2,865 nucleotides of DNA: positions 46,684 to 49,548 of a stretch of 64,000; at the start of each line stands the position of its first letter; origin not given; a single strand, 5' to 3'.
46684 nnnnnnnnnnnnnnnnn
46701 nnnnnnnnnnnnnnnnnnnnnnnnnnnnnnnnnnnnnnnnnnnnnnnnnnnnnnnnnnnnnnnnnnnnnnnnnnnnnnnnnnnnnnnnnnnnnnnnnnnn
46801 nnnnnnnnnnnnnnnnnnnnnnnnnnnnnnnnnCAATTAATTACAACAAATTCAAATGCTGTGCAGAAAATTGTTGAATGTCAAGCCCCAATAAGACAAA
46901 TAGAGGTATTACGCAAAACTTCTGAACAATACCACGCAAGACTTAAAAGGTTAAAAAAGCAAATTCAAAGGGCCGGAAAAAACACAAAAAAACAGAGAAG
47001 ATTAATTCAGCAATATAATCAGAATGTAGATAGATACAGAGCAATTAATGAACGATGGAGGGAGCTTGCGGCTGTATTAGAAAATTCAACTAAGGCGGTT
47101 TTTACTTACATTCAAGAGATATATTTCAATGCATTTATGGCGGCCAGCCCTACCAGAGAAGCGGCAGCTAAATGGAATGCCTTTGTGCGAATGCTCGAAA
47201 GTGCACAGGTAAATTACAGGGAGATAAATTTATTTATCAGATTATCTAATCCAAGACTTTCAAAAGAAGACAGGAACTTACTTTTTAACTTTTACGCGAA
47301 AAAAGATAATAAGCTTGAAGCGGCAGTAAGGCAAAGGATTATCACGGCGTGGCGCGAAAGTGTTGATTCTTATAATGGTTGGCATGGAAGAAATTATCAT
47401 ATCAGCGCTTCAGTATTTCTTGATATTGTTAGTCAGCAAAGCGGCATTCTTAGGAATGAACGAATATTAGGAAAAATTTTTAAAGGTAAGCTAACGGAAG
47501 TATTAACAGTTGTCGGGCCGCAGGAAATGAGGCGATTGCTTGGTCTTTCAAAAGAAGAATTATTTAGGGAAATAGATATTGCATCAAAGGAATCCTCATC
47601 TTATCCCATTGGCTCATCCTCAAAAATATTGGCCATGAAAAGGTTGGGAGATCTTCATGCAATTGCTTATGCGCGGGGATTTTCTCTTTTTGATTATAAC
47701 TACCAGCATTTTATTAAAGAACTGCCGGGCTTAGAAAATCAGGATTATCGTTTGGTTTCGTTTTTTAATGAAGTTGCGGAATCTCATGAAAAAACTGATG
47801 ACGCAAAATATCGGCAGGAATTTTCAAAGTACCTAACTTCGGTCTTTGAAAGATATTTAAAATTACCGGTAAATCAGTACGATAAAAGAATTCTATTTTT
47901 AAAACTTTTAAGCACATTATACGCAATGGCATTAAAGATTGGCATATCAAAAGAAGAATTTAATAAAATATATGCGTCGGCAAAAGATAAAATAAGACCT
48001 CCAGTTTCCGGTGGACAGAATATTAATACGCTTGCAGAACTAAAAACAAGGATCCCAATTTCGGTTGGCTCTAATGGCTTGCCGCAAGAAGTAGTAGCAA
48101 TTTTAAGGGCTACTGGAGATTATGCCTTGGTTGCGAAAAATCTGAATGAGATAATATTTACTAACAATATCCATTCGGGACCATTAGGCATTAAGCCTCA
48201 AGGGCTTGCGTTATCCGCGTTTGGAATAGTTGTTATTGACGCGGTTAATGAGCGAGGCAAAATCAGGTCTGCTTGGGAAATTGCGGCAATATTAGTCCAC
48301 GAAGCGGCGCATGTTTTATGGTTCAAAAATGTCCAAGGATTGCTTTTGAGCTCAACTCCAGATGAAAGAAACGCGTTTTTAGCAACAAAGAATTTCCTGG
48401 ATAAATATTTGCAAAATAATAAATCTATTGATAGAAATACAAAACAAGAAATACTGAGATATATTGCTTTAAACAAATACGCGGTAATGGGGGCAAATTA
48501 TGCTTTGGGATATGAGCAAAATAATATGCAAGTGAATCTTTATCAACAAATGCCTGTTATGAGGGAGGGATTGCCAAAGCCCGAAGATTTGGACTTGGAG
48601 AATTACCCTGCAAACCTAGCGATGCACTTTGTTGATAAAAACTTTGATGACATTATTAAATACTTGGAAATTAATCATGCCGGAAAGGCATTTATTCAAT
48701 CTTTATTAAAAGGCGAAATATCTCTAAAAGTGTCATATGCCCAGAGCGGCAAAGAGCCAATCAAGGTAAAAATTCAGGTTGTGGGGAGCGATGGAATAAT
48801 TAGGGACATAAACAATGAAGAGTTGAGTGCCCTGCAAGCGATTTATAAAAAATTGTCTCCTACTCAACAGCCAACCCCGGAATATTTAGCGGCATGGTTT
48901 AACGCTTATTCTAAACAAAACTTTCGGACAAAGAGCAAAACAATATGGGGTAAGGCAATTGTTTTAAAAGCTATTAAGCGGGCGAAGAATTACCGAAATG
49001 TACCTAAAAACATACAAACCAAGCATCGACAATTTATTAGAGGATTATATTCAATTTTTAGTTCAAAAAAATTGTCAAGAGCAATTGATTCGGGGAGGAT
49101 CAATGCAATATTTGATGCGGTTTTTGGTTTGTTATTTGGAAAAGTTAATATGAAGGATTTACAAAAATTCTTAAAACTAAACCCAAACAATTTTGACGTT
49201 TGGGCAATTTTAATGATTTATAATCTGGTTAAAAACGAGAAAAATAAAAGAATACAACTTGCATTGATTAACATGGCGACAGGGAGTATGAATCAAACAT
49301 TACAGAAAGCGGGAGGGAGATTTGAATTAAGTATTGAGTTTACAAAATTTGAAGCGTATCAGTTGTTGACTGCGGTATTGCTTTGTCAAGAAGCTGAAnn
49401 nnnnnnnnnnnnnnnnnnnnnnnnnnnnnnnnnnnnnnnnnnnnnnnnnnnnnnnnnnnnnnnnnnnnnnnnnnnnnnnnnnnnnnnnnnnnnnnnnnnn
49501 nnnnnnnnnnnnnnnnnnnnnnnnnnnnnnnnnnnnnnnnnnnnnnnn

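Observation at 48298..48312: HEAAH zinc-metalloprotease-like motif inside the giant protein, plus Pro/Ala-rich linkers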

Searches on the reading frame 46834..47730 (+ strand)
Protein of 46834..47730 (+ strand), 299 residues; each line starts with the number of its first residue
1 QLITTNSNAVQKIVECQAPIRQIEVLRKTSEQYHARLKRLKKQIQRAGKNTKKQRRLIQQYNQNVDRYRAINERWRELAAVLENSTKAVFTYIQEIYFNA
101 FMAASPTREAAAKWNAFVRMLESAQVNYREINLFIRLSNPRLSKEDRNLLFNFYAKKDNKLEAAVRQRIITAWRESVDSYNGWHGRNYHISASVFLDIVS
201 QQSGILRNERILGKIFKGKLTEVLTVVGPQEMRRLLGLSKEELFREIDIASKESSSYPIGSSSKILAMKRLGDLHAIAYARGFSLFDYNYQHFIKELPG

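Call 16: search_protein_families(library=pfam, proteins=[window:46834-47730:+], max_evalue=10)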
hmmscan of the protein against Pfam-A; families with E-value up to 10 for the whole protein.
window:46834-47730:+ (299 aa): 18 families
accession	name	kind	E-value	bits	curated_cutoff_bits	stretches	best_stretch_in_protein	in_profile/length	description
PF25764.1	KIF21A_4th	-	0.005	17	33.1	1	24-72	93-141/183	KIF21A-like domain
PF08785.16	Ku_PK_bind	-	0.0091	16.6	25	1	6-74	39-103/120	Ku C terminal domain like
PF05119.17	Terminase_4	-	0.016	16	24.7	1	38-125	6-71/98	Phage terminase, small subunit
PF05262.16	Borrelia_P83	-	0.022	13.7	33.6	1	13-64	205-256/489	Borrelia P83/100 protein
PF22215.1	MLKL_N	-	0.033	14.2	27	1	36-115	17-98/142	Mixed lineage kinase domain-like N-terminal domain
PF02403.27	Seryl_tRNA_N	-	0.039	14.6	28.2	1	10-85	28-100/108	Seryl-tRNA synthetase N-terminal domain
PF20733.2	LRIM1_dimer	-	0.04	14.2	35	1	18-123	50-146/187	Dimerization domain in LRIM1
PF12918.12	TcdB_N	-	0.041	14.6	27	1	31-73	1-46/66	TcdB toxin N-terminal helical domain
PF07851.19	TMEM120A-B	-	0.053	13.2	29.8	1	22-96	10-85/324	TMEM120A/B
PF03961.19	FapA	-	0.07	13.2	31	1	21-92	163-237/272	Flagellar Assembly Protein A beta solenoid domain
PF04864.19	Alliinase_C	-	0.072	12.4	22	1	35-107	234-300/363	Allinase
PF14584.11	DUF4446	-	0.099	13.1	27.4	1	35-102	22-91/150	Protein of unknown function (DUF4446)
PF20651.3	EXOC6_Sec15_N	-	0.15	12.4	27.2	1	15-100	23-108/170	Exocyst complex component EXOC6/Sec15, N-terminal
PF10186.14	ATG14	-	0.17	11.4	33.2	1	19-99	60-141/347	Vacuolar sorting 38 and autophagy-related subunit 14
PF05410.19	Peptidase_C31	-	0.24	12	25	1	29-69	34-74/105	Porcine arterivirus-type cysteine proteinase alpha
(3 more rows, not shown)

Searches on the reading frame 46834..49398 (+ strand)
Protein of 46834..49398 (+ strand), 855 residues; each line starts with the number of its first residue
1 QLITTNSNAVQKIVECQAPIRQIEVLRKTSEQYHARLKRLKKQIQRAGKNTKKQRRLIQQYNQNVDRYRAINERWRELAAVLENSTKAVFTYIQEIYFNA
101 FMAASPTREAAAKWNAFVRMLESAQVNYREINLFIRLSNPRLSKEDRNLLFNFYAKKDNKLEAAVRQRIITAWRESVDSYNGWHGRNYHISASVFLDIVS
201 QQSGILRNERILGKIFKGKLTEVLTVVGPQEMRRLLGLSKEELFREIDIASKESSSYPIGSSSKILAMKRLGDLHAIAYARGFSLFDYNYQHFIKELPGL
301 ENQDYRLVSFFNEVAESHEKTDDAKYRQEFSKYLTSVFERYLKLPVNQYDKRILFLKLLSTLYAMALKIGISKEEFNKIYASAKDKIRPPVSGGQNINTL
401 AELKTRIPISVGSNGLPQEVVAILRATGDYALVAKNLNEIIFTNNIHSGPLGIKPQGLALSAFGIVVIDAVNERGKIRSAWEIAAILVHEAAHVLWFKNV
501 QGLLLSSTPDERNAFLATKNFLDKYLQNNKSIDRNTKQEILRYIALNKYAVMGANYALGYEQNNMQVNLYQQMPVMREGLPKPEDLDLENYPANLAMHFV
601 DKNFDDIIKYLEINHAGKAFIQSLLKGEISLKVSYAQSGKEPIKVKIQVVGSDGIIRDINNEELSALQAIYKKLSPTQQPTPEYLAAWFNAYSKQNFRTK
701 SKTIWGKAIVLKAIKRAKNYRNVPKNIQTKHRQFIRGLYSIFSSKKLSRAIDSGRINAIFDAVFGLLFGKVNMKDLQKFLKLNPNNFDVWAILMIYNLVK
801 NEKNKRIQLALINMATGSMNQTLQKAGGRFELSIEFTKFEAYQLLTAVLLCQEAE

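Call 20: search_protein_representatives(protein=window:46834-49398:+)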
Query: 855 residues. Proteins with E-value up to 0.001 (for the whole library): 64; up to 1e-10: 44; up to 1e-30: 25. The best 64 are listed.
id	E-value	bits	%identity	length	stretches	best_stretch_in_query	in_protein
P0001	0.0e+00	1887.0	100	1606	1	1-855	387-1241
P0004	1.2e-79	284.9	36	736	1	96-632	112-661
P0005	1.7e-74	267.9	32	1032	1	95-723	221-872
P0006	4.8e-72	259.8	30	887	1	37-845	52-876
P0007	8.7e-68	245.7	30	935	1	94-780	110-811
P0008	7.9e-63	229.3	31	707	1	95-625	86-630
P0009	1.3e-61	225.2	29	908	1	63-680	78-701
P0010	2.7e-59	217.6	31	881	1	87-699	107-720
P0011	3.6e-58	213.9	32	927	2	88-668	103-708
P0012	3.8e-58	213.8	31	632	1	98-593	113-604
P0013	8.1e-56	206.1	31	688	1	95-613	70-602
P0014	1.0e-53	199.1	30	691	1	97-624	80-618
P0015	2.6e-53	197.8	36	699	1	133-597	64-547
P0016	5.0e-50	187.0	34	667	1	132-597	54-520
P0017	4.2e-49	183.9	27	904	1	71-670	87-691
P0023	4.1e-37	144.2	26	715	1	73-673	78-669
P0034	1.2e-22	96.5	32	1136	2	245-540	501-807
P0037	1.5e-18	82.8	32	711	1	240-547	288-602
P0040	1.9e-15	72.6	27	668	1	311-575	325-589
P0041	4.5e-15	71.4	28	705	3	243-535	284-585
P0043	5.2e-13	64.5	31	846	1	253-671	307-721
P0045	1.0e-11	60.3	29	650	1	116-560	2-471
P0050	2.2e-08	49.3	26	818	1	311-566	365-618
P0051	4.1e-08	48.3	26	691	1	307-598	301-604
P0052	5.3e-08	48.0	25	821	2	222-632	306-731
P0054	3.3e-07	45.4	32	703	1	392-568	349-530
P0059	8.8e-05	37.3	25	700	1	220-595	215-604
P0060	1.5e-04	36.5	28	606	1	276-593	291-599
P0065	9.7e-04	33.9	29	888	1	258-534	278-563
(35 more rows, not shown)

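Call 23: search_protein_families(library=pfam, alignment_id=A1, max_evalue=0.01)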
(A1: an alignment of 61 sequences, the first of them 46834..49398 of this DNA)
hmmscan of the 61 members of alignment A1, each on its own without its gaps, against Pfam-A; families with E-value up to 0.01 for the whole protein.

A. member 1, window:46834-49398:+ (855 aa): 0 families

B. families by the number of members that match (of 61 scanned): 2 families
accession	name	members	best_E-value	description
PF12643.12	MazG-like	1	0.001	MazG-like family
PF01471.23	PG_binding_1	1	0.0065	Putative peptidoglycan binding domain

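Call 24: find_homologous_proteins(query=A1, max_evalue=0.00001)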
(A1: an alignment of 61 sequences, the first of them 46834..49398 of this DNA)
Query A1 (61 sequences) (855 aa, profile of the alignment): 2 proteins with E <= 0.00001 among 8000 candidates.
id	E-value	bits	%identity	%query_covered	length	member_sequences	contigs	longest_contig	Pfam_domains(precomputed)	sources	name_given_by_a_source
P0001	2.0e-187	643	100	100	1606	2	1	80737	-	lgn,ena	-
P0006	1.1e-184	634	31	75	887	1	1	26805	-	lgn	-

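Call 27: list_cluster_members(proteins=[P0004, P0005, P0006, P0007, P0008, P0015, P0023, P0034, P0043, P0052])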
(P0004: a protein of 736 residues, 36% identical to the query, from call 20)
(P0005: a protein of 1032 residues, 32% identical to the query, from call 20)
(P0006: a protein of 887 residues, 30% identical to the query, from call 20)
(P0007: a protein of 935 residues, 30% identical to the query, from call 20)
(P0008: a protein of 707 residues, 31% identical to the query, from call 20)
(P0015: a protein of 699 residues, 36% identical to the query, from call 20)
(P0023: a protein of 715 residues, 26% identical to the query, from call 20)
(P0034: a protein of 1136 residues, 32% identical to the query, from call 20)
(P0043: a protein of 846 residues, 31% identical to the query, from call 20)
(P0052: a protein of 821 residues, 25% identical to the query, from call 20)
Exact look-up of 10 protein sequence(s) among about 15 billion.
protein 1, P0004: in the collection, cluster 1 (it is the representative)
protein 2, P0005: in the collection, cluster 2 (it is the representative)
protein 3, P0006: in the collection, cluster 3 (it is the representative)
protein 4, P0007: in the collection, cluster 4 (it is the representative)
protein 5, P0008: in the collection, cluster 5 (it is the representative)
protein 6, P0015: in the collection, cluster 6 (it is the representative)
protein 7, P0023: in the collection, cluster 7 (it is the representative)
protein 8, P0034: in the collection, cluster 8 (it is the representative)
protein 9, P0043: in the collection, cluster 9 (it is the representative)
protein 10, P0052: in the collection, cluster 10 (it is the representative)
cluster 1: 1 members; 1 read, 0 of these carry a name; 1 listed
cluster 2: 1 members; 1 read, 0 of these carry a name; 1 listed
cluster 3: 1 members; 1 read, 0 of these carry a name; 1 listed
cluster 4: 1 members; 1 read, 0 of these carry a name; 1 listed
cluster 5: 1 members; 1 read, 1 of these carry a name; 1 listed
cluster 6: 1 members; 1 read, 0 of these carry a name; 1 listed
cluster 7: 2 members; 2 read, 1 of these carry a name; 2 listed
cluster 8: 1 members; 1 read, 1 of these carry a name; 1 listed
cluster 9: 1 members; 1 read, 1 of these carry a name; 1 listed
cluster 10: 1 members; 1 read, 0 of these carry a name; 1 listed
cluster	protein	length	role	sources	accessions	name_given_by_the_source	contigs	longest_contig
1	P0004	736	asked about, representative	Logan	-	-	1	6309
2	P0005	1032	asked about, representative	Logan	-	-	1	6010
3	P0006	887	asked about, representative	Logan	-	-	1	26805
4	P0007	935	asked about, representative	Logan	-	-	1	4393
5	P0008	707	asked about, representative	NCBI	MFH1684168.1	MAG: hypothetical protein ABIA67_04725 [Candidatus Margulisiibacteriota bacterium]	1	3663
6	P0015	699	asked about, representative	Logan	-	-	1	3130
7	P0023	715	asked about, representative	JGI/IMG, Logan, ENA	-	-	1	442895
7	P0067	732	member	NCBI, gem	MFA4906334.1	MAG: hypothetical protein WC645_07515 [Candidatus Margulisiibacteriota bacterium]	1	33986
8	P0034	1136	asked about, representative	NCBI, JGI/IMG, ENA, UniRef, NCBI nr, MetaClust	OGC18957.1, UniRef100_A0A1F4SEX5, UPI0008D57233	hypothetical protein A2310_05965 [candidate division WOR-1 bacterium RIFOXYB2_FULL_37_13] | Uncharacterized protein n=1 Tax=candidate division WOR-1 bacterium RIFOXYB2_FULL_37_13 ... | MAG: hypothetical protein A2310_05965 [candidate division WOR-1 bacterium ...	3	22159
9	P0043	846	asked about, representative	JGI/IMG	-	hypothetical protein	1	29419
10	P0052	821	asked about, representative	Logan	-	-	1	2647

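Call 74: find_encoding_contigs(protein=P0006, flank=8000, max_places=3)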
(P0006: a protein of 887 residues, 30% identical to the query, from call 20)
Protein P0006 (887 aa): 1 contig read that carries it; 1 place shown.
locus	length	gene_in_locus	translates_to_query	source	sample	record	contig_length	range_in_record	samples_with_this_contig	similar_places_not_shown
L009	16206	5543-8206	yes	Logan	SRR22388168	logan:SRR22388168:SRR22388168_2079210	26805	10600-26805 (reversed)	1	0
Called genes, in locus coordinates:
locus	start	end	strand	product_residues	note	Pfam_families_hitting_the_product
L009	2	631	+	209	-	?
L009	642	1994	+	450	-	PF12717:Cnd1 (faint), PF00514:Arm (faint), PF01602:Adaptin_N (faint), PF02985:HEAT (faint), PF13513:HEAT_EZ (faint), PF13646:HEAT_2, PF03130:HEAT_PBS (faint), PF13646:HEAT_2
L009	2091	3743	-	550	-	PF02690:Na_Pi_cotrans, PF01895:PhoU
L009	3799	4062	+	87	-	-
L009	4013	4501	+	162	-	-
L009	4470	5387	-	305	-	-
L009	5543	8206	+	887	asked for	-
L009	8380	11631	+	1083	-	PF13620:CarboxypepD_reg (weak)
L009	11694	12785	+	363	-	PF05222:AlaDh_PNT_N, PF01262:AlaDh_PNT_C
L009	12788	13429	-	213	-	PF00702:Hydrolase, PF13419:HAD_2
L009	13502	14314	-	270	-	-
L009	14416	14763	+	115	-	-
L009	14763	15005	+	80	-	PF04023:FeoA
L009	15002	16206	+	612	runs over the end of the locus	PF01926:MMR_HSR1, PF02421:FeoB_N, PF07670:Gate, PF07664:FeoB_C, PF07670:Gate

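Call 97: list_cluster_members(proteins=[P0037, P0040, P0041, P0045, P0050, P0051, P0054, P0059, P0060, P0065])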
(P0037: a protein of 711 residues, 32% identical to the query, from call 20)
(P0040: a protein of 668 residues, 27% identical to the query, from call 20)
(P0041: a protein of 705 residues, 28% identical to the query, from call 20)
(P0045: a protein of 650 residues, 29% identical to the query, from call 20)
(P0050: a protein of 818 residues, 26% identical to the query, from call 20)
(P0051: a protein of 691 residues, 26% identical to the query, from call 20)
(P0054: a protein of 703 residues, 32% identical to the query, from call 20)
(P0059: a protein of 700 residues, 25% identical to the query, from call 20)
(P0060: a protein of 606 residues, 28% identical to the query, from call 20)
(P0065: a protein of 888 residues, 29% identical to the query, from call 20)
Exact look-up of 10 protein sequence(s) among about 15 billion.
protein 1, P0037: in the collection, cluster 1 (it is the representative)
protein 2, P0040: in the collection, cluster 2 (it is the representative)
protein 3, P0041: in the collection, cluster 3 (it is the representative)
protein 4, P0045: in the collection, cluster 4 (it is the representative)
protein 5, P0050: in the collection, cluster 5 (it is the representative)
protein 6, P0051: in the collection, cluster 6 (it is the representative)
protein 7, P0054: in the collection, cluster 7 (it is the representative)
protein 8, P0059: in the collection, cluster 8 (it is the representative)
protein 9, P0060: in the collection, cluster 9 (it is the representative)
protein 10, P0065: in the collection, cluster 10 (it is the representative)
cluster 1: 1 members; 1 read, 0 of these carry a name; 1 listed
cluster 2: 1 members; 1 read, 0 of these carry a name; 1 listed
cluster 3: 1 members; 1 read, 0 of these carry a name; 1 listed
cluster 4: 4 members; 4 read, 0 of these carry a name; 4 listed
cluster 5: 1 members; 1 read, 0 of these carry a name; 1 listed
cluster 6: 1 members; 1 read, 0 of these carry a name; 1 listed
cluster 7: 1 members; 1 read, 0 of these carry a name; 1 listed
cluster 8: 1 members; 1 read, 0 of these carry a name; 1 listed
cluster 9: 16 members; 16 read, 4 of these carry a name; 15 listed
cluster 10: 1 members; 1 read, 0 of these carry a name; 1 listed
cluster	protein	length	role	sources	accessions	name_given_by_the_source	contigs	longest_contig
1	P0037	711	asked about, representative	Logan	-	-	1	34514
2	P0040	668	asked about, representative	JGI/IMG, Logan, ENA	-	-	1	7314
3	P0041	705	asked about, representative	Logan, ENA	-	-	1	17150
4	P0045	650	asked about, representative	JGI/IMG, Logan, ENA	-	-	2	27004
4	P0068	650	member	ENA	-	-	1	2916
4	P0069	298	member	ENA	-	-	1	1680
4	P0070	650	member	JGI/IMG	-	-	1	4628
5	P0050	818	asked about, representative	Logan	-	-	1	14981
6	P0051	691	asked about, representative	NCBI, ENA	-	-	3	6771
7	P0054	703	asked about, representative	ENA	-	-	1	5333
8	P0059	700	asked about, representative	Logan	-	-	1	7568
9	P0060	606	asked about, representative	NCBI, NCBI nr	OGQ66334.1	MAG: hypothetical protein A3F89_01805 [Deltaproteobacteria bacterium ...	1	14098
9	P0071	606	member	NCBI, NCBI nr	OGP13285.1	MAG: hypothetical protein A2053_00030 [Deltaproteobacteria bacterium GWA2_50_8]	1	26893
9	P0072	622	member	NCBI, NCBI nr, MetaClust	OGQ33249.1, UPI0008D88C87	MAG: hypothetical protein A3B79_07430 [Deltaproteobacteria bacterium ... | status=active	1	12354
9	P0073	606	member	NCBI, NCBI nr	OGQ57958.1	MAG: hypothetical protein A3I75_05300 [Deltaproteobacteria bacterium ...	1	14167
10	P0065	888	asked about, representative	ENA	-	-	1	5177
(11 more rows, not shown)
